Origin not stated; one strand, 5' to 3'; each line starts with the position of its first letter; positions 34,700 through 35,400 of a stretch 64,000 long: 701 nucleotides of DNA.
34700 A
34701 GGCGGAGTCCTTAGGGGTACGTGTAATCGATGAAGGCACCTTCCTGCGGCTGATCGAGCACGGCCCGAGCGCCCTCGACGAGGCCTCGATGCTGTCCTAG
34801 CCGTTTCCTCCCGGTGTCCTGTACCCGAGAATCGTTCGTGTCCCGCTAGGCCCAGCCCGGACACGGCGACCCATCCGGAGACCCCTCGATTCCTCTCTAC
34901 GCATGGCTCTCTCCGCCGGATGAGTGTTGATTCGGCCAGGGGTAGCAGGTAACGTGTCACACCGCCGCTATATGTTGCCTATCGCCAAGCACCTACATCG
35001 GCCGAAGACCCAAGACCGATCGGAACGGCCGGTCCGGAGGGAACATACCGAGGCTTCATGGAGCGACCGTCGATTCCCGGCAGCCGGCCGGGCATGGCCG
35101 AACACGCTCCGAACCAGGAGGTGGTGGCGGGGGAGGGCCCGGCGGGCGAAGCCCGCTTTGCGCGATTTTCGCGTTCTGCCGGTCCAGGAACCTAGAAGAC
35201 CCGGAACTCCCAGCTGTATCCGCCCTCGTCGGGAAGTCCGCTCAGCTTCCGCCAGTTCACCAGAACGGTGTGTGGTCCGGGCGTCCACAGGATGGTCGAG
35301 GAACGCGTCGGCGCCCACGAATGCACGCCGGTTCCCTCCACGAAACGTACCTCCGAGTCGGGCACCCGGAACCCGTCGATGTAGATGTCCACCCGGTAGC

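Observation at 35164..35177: Recurring intergenic motif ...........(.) at five or more non-coding sites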

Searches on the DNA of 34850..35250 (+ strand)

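Call 25: search_rna_families(source=window, start=34850, end=35250, threshold=evalue, max_evalue=10)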
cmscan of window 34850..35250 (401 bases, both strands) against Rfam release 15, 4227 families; matches with E-value up to 10: 4.
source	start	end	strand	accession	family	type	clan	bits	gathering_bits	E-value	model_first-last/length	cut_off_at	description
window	35006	35060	+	RF04311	dauA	Cis-reg;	-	15.2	45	9.3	1-88/88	no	dauA ncRNA motif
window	34911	34945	+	RF04037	mir-7911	Gene; miRNA;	-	14.3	60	8.7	1-63/63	no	mir-7911 microRNA precursor family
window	35133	35206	+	RF02133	HOXB13-AS1_2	Gene; lncRNA;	-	12.9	40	1.4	1-81/81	no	HOXB13 antisense RNA 1 conserved region 2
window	35118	35213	-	RF02100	tfoR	Gene; sRNA;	-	11.3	70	5.8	1-101/101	no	Translational regulator of tfoXVC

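Call 78: search_dna_similar(query=window:34940-35200:+, collection=plasmids, mode=distant, max_evalue=0.001, max_rows=5)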
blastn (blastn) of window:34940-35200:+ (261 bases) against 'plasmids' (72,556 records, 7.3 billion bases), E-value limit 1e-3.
No match.
